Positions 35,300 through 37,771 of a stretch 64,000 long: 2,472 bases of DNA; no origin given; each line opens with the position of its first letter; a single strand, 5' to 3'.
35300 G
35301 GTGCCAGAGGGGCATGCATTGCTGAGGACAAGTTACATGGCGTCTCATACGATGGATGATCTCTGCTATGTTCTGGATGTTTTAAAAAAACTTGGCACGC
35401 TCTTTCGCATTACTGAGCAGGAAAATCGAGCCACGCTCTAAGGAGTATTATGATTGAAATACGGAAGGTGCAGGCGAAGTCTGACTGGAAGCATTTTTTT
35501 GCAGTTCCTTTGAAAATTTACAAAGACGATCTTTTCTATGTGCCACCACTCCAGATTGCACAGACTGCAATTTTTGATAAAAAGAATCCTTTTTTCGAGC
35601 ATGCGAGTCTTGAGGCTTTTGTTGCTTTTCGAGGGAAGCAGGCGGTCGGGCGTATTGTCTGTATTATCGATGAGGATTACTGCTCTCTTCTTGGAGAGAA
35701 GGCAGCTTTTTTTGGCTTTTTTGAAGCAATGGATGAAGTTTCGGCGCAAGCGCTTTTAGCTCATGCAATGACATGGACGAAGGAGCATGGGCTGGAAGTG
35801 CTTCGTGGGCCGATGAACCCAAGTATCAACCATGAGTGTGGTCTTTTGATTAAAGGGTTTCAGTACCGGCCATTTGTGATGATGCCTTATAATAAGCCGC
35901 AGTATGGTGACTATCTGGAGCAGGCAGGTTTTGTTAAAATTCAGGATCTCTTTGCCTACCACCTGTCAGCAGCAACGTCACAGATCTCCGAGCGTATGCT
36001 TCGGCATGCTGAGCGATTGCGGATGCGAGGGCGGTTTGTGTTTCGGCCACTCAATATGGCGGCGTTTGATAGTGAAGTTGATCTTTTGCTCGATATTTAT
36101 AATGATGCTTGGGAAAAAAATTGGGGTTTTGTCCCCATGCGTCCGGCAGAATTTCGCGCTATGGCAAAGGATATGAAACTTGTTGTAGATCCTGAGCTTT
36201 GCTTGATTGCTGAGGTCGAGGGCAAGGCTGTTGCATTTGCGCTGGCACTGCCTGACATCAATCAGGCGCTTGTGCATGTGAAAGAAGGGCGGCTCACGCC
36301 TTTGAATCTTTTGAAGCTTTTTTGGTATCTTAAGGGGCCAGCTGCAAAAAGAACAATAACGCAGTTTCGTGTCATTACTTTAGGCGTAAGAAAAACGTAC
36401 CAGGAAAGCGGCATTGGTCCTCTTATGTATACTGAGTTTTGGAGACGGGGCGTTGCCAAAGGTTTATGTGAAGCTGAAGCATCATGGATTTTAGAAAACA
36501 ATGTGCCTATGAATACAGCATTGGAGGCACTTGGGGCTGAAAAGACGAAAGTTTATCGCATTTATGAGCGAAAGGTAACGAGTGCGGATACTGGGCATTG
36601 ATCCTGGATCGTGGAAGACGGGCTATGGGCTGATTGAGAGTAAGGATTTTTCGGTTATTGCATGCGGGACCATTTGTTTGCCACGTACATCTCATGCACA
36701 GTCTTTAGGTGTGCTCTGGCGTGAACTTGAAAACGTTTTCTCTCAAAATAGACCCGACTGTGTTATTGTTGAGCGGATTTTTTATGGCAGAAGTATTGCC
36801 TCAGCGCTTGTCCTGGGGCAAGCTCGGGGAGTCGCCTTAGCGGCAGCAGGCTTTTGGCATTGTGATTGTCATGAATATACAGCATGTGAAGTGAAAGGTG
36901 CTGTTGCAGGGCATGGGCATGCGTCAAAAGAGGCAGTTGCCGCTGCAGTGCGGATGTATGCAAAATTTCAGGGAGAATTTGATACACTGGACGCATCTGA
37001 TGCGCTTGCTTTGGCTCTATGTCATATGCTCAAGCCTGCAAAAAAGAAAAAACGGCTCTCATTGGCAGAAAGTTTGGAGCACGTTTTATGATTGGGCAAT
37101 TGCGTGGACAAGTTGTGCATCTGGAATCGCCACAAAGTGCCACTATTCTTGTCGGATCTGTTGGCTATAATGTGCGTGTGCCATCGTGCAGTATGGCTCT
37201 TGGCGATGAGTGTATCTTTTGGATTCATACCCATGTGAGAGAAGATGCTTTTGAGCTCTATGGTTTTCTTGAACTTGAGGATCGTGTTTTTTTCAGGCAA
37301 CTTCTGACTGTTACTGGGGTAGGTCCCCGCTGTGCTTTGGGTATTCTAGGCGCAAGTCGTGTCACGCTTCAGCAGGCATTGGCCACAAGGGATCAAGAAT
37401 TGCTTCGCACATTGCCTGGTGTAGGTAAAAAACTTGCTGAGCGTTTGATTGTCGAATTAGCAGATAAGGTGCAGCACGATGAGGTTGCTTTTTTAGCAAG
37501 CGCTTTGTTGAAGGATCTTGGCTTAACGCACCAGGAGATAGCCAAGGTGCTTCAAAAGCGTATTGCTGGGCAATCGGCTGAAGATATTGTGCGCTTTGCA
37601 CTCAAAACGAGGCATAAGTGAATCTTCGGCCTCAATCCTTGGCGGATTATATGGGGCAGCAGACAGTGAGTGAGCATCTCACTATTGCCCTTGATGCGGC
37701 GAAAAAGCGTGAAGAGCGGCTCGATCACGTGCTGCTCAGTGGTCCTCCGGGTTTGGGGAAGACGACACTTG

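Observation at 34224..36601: AONS/serine-palmitoyltransferase-family enzyme translationally coupled to a 383-aa two-lobed GNAT-like acyltransferase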

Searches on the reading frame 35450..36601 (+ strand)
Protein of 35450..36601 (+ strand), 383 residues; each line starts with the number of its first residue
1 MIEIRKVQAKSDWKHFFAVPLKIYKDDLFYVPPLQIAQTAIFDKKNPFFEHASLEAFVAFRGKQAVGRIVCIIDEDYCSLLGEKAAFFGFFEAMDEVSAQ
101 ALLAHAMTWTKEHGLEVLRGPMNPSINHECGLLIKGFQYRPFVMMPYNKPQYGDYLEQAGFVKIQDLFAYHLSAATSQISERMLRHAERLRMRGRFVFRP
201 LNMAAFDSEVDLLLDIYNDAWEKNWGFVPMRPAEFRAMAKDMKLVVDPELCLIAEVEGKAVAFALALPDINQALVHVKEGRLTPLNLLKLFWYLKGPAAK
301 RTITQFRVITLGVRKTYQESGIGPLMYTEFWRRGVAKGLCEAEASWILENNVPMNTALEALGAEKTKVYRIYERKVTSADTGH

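Call 3: search_protein_families(library=pfam, proteins=[window:35450-36601:+], max_evalue=0.01)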
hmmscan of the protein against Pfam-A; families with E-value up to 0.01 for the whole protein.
window:35450-36601:+ (383 aa): 1 family
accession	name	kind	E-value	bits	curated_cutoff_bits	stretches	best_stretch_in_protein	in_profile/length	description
PF00583.31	Acetyltransf_1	-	0.00015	22.5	20.7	0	213-353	4-106/116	Acetyltransferase (GNAT) family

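Call 4: search_protein_families(library=ncbifam, proteins=[window:35450-36601:+], max_evalue=0.01)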
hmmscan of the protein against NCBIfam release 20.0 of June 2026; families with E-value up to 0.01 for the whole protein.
window:35450-36601:+ (383 aa): 0 families

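Call 5: find_homologous_proteins(query=window:35450-36601:+)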
Query window:35450-36601:+ (383 aa): 4540 proteins with E <= 0.001 among 8000 candidates; the best 120 are listed.
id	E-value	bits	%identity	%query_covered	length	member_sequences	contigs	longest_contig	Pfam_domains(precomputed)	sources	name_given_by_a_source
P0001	2.9e-260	881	100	100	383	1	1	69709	-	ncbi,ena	-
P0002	7.9e-137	475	54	97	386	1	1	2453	PF00583.32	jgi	jgi:GNAT superfamily N-acetyltransferase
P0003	1.4e-135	470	55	98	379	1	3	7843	PF00583.32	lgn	-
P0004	1.0e-134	468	54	98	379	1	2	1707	PF00583.32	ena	-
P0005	2.0e-134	467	56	98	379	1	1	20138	PF00583.32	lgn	-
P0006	3.3e-134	466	54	98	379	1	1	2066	-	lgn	-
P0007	2.3e-133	463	54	98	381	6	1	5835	PF13480.14,PF00583.32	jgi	jgi:GNAT superfamily N-acetyltransferase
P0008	6.4e-132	458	54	98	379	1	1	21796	PF00583.32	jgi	jgi:ribosomal protein S18 acetylase RimI-like enzyme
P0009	7.6e-132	458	53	98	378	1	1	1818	-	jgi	jgi:hypothetical protein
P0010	7.6e-132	458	52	98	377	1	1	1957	PF00583.32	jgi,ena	-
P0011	2.0e-131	457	53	98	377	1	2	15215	PF13480.14,PF00583.32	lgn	-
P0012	4.0e-131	456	53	98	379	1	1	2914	PF13480.14,PF00583.32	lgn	-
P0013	4.1e-131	456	52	99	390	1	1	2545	PF00583.32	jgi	jgi:GNAT superfamily N-acetyltransferase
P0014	4.1e-131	456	53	98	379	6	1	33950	PF00583.32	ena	-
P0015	4.4e-131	456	52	98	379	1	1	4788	PF00583.32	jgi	jgi:ribosomal protein S18 acetylase RimI-like enzyme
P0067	8.3e-128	445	54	98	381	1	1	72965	PF00583.32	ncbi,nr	ncbi:MAG: GNAT family N-acetyltransferase [Bdellovibrio sp.]|nr:GNAT family N-acetyltransferase [Bde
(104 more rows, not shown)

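Call 6: search_solved_structures(query=window:35450-36601:+, max_evalue=1, show_alignments=2)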
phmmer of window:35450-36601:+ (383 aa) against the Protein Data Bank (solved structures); distinct sequences matched with E-value up to 1: 0.

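Call 9: list_cluster_members(proteins=[window:35450-36601:+, window:34224-35441:+, window:34182-35441:+])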
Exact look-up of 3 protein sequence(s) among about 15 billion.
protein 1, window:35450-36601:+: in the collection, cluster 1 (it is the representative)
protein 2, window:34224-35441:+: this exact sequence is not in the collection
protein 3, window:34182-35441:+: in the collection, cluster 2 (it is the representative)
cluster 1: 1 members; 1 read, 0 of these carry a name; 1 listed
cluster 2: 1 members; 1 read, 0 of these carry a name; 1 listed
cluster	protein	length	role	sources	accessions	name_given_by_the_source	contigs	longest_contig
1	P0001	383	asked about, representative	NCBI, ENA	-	-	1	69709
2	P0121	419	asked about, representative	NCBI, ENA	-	-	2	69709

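Call 19: find_encoding_contigs(protein=P0001, flank=10000, max_places=3)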
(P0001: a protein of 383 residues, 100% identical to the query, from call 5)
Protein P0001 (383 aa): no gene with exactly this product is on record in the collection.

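Call 20: find_encoding_contigs(protein=P0067, flank=10000, max_places=3)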
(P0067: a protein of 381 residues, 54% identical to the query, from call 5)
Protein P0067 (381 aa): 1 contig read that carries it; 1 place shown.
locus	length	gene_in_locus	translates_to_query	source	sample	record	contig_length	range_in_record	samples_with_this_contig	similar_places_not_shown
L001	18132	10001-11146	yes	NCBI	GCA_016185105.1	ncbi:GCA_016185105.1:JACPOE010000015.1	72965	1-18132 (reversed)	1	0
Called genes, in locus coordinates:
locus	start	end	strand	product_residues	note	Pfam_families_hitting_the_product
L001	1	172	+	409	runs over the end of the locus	PF09594:GT87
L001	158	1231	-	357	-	PF02618:YceG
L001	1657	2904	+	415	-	PF07498:Rho_N, PF07497:Rho_RNA_bind, PF00006:ATP-synt_ab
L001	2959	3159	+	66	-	PF01197:Ribosomal_L31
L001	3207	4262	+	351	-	PF07136:DUF1385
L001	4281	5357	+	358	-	PF03462:PCRF, PF00472:RF-1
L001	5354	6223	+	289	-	PF17827:PrmC_N, PF05175:MTS, PF13489:Methyltransf_23 (faint)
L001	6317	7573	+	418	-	PF00275:EPSP_synthase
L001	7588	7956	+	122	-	PF11969:DcpS_C, PF01230:HIT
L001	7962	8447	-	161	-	-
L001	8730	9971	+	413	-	PF00155:Aminotran_1_2, PF01212:Beta_elim_lyase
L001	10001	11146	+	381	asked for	PF00583:Acetyltransf_1 (faint)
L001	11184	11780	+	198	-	PF02075:RuvC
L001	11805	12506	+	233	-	PF01330:RuvA_N, PF00633:HHH (faint), PF14520:HHH_5, PF21176:RecR_HhH (faint), PF07499:RuvA_C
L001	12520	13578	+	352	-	PF06068:TIP49 (faint), PF05496:RuvB_N, PF07728:AAA_5, PF13173:AAA_14 (faint), PF00004:AAA, PF17864:AAA_lid_4, PF05491:WHD_RuvB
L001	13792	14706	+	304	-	PF03331:LpxC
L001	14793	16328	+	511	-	-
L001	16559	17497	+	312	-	-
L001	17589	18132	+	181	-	PF09594:GT87 (weak)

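Call 25: find_related_loci(query=A1, collection=genome_contigs, flank=10000)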
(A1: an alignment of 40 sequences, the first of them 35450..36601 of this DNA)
Query A1 (383 aa) in genome_contigs; peptide patterns used: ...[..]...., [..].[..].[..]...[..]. (x = any residue, [..] = any of these).
600 stretches matched a pattern (row limit reached: there are more); 591 encode a relative of the query (tblastn E <= 1e-3); the best 80 are kept; 80 distinct loci.
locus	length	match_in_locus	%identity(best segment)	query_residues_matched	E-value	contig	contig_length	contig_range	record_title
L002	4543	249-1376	53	4-377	2e-138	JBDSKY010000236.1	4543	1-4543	MAG: Bdellovibrionia bacterium isolate cluster1_bin.357 k127_10925765, whole genome shotgun sequence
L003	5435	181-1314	52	1-376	4e-135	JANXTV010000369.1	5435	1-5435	MAG: Oligoflexia bacterium isolate 339R_metabat_159 339R_k141_1764265, whole genome shotgun sequence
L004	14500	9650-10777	53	3-377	2e-134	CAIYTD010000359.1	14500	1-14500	MAG: Oligoflexia bacterium isolate Umea1_bin-2153 genome assembly, contig: bin-2153:359/400, whole genome shotgun sequen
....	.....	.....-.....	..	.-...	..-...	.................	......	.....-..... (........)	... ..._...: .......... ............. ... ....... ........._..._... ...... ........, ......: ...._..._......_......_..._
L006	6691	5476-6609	50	1-376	5e-129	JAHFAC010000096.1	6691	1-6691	MAG: Bacteriovoracaceae bacterium isolate nzgw166 NODE_20594_length_6692_cov_2.605692, whole genome shotgun sequence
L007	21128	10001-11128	49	1-374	3e-123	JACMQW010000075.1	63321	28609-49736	MAG: Oligoflexia bacterium isolate LF-bin-469 FL-bin-469-contig-k141_2298517, whole genome shotgun sequence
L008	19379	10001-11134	51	2-378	2e-122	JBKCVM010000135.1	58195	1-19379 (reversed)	MAG: Oligoflexia bacterium isolate samp_2047_semibin_544 samp_2047_4236840, whole genome shotgun sequence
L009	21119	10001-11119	49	3-374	5e-122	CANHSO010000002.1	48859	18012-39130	MAG: Bacteriovoracaceae bacterium isolate RE-26jul17-183 genome assembly, contig: RE-26jul17-C714, whole genome shotgun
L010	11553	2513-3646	53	1-376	2e-136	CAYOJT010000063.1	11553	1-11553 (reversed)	MAG TPA_asm: uncultured Bacteriovoracaceae bacterium isolate SRP189682_co1_492 genome assembly, contig: NODE_12780_lengt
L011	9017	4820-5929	47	2-376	1e-105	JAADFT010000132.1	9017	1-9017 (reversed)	MAG: Calditrichota bacterium isolate M_MaxBin.061 contig-127_21829, whole genome shotgun sequence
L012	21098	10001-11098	45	2-373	2e-104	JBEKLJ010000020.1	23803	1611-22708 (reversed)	MAG: Bryobacteraceae bacterium isolate SPRUCE 368 SPRUCE_368_20, whole genome shotgun sequence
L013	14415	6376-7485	45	2-379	5e-103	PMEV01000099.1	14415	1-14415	MAG: Bryobacterales bacterium isolate fen_330 73.20120700_E1D.21_contig_5278, whole genome shotgun sequence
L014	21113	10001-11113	44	2-378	6e-100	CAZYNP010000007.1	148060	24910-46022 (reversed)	MAG TPA_asm: uncultured Cytophagia bacterium isolate binchicken_co274_472 genome assembly, contig: NODE_203_length_14806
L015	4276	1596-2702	44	2-376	2e-100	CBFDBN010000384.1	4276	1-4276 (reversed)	MAG TPA_asm: uncultured bacterium isolate SRR26215676_binner13_Refined_113 genome assembly, contig: ERZ25073495.31302, w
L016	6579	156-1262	45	2-373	6e-100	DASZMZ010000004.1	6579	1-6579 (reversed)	MAG TPA_asm: Candidatus Sulfopaludibacter sp. isolate SMAG_U5904 k141_4947604, whole genome shotgun sequence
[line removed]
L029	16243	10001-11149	44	2-381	4e-96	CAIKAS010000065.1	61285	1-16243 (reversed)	MAG: uncultured Acidobacteriia bacterium isolate AM-2014_bin-4081 genome assembly, contig: bin-4081:065/364, whole genom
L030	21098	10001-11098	44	2-373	9e-96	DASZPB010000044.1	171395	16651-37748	MAG TPA_asm: Bryobacteraceae bacterium isolate SMAG_U5960 k141_536041, whole genome shotgun sequence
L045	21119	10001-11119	41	1-376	2e-94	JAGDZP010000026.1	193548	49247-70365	MAG: Cyclobacteriaceae bacterium isolate FR12bac7 FR12DL_contig_4964, whole genome shotgun sequence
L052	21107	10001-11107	44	4-374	2e-93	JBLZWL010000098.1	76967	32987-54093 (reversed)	Corallococcus terminator strain BB12-2 000044F_arrow, whole genome shotgun sequence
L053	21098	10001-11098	41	2-373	5e-93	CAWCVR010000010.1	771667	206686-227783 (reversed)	MAG: Bryobacterales bacterium isolate MFD01689.bin.1.102 genome assembly, contig: contig_27992, whole genome shotgun seq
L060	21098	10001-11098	43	2-373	1e-92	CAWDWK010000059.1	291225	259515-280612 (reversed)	MAG: uncultured Solibacteraceae bacterium isolate MFD05521.bin.2.66 genome assembly, contig: contig_7429, whole genome s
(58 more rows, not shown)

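Call 33: search_protein_families(library=pfam, proteins=[L045:12614-13615:+, L029:8995-10005:+, L053:8125-8820:-, L053:8805-9443:-, L030:7509-8174:+, L019:5942-6559:-, L060:9136-9759:+, L052:11098-11364:-, L001:7962-8447:-], max_evalue=0.001)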
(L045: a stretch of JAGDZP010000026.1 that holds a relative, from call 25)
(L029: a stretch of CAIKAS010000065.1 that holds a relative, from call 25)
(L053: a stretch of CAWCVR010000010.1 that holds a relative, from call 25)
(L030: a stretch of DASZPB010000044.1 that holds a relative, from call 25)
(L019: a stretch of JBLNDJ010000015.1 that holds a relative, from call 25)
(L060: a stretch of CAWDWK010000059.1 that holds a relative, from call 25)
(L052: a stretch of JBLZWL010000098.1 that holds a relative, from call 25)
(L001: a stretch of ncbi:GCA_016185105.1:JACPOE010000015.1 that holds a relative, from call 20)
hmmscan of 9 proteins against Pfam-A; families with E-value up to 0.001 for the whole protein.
L045:12614-13615:+ (333 aa): 9 families
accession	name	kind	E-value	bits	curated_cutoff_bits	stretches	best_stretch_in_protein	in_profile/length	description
PF01370.27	Epimerase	-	2.9e-33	115.7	20.9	1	3-222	1-227/240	NAD dependent epimerase/dehydratase family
PF01073.25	3Beta_HSD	-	1.4e-21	77.2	22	1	4-239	1-259/280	3-beta hydroxysteroid dehydrogenase/isomerase family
PF04321.23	RmlD_sub_bind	-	1.7e-19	70.4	27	1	1-254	1-235/287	RmlD substrate binding domain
PF16363.11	GDP_Man_Dehyd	-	6.9e-17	62.3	27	1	4-323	1-332/332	GDP-mannose 4,6 dehydratase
PF07993.18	NAD_binding_4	-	6e-15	55.5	20.1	1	5-177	1-210/258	Male sterility protein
PF13460.12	NAD_binding_10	-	1.6e-14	54.6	27.2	1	7-174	1-146/184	NAD(P)H-binding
PF05368.20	NmrA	-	3.5e-09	37.1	27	1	2-121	4-107/298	NmrA-like family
PF00106.31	adh_short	-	2.1e-08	34.3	26.6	1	3-95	3-101/195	short chain dehydrogenase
PF02719.21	Polysacc_synt_2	-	8.4e-06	25.6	20.2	1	3-236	1-233/293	Polysaccharide biosynthesis protein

L029:8995-10005:+ (336 aa): 3 families
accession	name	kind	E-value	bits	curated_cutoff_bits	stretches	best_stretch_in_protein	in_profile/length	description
PF14378.12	PAP2_3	-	3.1e-19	70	27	1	151-317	12-188/190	PAP2 superfamily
PF01569.27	PAP2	-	4.3e-08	33.4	27.2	1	222-323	28-124/130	PAP2 superfamily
PF14360.12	PAP2_C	-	5.7e-07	30.5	27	1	258-316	6-68/74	PAP2 superfamily C-terminal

L053:8125-8820:- (231 aa): 0 families

L053:8805-9443:- (212 aa): 0 families

L030:7509-8174:+ (221 aa): 1 family
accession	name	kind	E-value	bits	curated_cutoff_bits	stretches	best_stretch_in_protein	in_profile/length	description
PF11249.13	DUF3047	-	1.6e-30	106.6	27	1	57-213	18-197/198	Protein of unknown function (DUF3047)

L019:5942-6559:- (205 aa): 0 families

L060:9136-9759:+ (207 aa): 0 families

L052:11098-11364:- (88 aa): 0 families

L001:7962-8447:- (161 aa): 0 families

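Call 34: predict_structure(alignment_id=A1)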
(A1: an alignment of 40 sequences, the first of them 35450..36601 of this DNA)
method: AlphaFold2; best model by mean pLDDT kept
length: 383 residues; sequences in the alignment: 40
mean_pLDDT: 87.6   pTM: 0.86
mean pLDDT of the five models: 87.6, 84.2, 82.6, 81.6, 78.8
residues with pLDDT >= 90: 178; 70-90: 173; 50-70: 31; < 50: 1
segments of 3 or more residues with pLDDT < 50: none
pLDDT, mean of each block of 10 residues (from residue 1): 94 94 91 87 84 94 97 91 92 97 97 95 69 92 85 97 93 78 67 78 95 93 72 90 85 92 89 86 88 86 85 85 84 86 88 85 92 88 46
secondary structure, 60 per line:
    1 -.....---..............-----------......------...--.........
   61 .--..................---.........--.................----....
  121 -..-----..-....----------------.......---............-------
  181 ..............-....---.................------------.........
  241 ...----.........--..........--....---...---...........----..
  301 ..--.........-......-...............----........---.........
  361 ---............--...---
elements in order: E2-6 H10-23 H35-40 E52-61 E64-74 H75-81 E85-93 H96-112 E117-120 E132-135 H152-158 E162-173 H181-194 E196-199 H203-219 H232-243 E251-256 E259-268 H271-274 H284-294 H299-302 E305-313 H315-320 H322-336 E341-348 H352-360 E364-375

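Call 44: fold_search(model_id=the predicted structure, library=pdb)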
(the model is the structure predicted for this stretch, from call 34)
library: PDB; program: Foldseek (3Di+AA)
matches with E <= 10: 920; with E <= 0.001: 244
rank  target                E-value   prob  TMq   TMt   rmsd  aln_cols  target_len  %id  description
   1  2wpw_C                4.1e-13  1.00  0.55  0.63   6.8       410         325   11  Tandem GNAT protein from the clavulanic acid biosynthesis pathway (without AcCoA) (released 2009-12-29)
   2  5kf1_A                1.2e-12  1.00  0.58  0.69   6.3       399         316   11  X-ray structure of a glucosamine N-Acetyltransferase from Clostridium acetobutylicum, apo form, pH 5 (released 2016-07-06)
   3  2wpx_A                1.8e-12  1.00  0.55  0.63   7.5       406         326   12  Tandem GNAT protein from the clavulanic acid biosynthesis pathway (with AcCoA) (released 2009-12-29)
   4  2wpw_A                4.1e-12  1.00  0.54  0.62   7.6       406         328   11  Tandem GNAT protein from the clavulanic acid biosynthesis pathway (without AcCoA) (released 2009-12-29)
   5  5kf1_B                5.9e-12  1.00  0.58  0.70   6.2       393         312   12  X-ray structure of a glucosamine N-Acetyltransferase from Clostridium acetobutylicum, apo form, pH 5 (released 2016-07-06)
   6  4zm6_A                7.0e-12  1.00  0.55  0.28   7.0       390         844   11  A unique GCN5-related glucosamine N-acetyltransferase region exist in the fungal multi-domain GH3 beta-N-acetylglucosa (released 2015-12-09)
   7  5kgh_B                9.3e-12  1.00  0.58  0.70   6.2       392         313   12  X-ray structure of a glucosamine N-Acetyltransferase from Clostridium acetobutylicum, mutant Y297F (released 2016-07-06)
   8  5kga_A                1.1e-11  1.00  0.58  0.69   6.1       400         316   11  X-ray structure of a glucosamine N-Acetyltransferase from Clostridium acetobutylicum, mutant D287N, in complex with N- (released 2016-07-06)
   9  2wpw_B                1.9e-11  1.00  0.56  0.64   6.7       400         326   10  Tandem GNAT protein from the clavulanic acid biosynthesis pathway (without AcCoA) (released 2009-12-29)
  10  5kgh_A                2.2e-11  1.00  0.57  0.67   6.5       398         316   12  X-ray structure of a glucosamine N-Acetyltransferase from Clostridium acetobutylicum, mutant Y297F (released 2016-07-06)
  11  3tt2                  2.8e-11  1.00  0.53  0.62   6.0       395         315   12  Crystal Structure of GCN5-related N-Acetyltransferase from Sphaerobacter thermophilus (released 2011-10-05)
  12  5kf2                  4.5e-11  1.00  0.57  0.67   6.4       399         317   12  X-ray structure of a glucosamine N-Acetyltransferase from Clostridium acetobutylicum, apo form, pH 8 (released 2016-07-06)
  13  7q3a_A                6.7e-11  1.00  0.59  0.65   6.2       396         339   12  Crystal structure of MAB_4324 a tandem repeat GNAT from Mycobacterium abscessus (released 2022-05-04)
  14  7q3a_B                4.5e-10  1.00  0.57  0.64   6.4       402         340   12  Crystal structure of MAB_4324 a tandem repeat GNAT from Mycobacterium abscessus (released 2022-05-04)
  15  7wx7                  1.4e-09  1.00  0.48  0.60   6.7       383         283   10  complex of a legionella acetyltransferase VipF and COA/ACO (released 2023-02-22)
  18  1ozp                  1.8e-09  1.00  0.57  0.72   5.4       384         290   12  Crystal Structure of Rv0819 from Mycobacterium tuberculosis MshD-Mycothiol Synthase Acetyl-Coenzyme A Complex. (released 2003-09-09)
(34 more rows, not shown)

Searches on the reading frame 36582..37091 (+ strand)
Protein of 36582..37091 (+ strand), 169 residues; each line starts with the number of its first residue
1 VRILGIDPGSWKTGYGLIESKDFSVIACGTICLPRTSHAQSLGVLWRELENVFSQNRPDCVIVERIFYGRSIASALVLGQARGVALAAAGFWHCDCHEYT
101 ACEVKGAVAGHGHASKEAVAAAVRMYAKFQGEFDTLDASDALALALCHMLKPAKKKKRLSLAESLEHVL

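Call 3: search_protein_families(library=pfam, proteins=[window:36582-37091:+], max_evalue=0.01)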
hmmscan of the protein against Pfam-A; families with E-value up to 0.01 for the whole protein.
window:36582-37091:+ (169 aa): 1 family
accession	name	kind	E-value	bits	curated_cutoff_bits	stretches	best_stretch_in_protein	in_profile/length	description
PF02075.23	RuvC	-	5.7e-35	120.8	22.2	1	3-148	1-148/148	Crossover junction endodeoxyribonuclease RuvC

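Call 4: search_protein_families(library=ncbifam, proteins=[window:36582-37091:+], max_evalue=0.01)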
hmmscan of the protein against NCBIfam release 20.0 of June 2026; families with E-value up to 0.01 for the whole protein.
window:36582-37091:+ (169 aa): 2 families
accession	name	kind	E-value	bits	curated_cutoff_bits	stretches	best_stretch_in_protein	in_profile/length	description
NF000711.0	PRK00039.2-1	equivalog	2.1e-33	115.5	163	1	1-153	1-156/161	crossover junction endodeoxyribonuclease RuvC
TIGR00228.1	ruvC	equivalog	3.4e-31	108.3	100.65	1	3-149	1-148/156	crossover junction endodeoxyribonuclease RuvC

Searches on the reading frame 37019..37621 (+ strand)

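Call 3: search_protein_families(library=pfam, proteins=[window:37019-37621:+], max_evalue=0.01)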
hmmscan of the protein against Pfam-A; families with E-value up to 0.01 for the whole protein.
window:37019-37621:+ (200 aa): 6 families
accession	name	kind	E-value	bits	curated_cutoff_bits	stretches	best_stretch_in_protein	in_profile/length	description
PF01330.27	RuvA_N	-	2.6e-14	53.5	23.6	1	24-82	1-61/61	RuvA N terminal domain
PF14520.12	HHH_5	-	2.2e-13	50.9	27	1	92-149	1-57/57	Helix-hairpin-helix domain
PF00633.29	HHH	-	4.3e-05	23.6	24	1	120-143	4-27/30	Helix-hairpin-helix motif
PF21176.3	RecR_HhH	-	5.4e-05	23.4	27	1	127-163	6-41/45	RecR, helix-hairpin-helix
PF02371.22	Transposase_20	-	0.0019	19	21.3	0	127-150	2-25/87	Transposase IS116/IS110/IS902 family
PF07499.19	RuvA_C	-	0.0078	17.1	24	0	164-196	10-44/47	RuvA, C-terminal domain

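Call 4: search_protein_families(library=ncbifam, proteins=[window:37019-37621:+], max_evalue=0.01)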
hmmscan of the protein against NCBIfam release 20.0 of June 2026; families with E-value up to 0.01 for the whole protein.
window:37019-37621:+ (200 aa): 3 families
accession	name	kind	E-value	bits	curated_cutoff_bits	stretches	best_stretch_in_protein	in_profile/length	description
TIGR00084.2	ruvA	equivalog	1.3e-41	142.4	85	1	24-196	1-202/202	Holliday junction branch migration protein RuvA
NF011194.0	PRK14600.1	equivalog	2.4e-20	73.1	180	1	24-197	1-185/188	Holliday junction branch migration protein RuvA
TIGR00615.1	recR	equivalog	0.0088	15.5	162.55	0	127-165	12-49/196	recombination mediator RecR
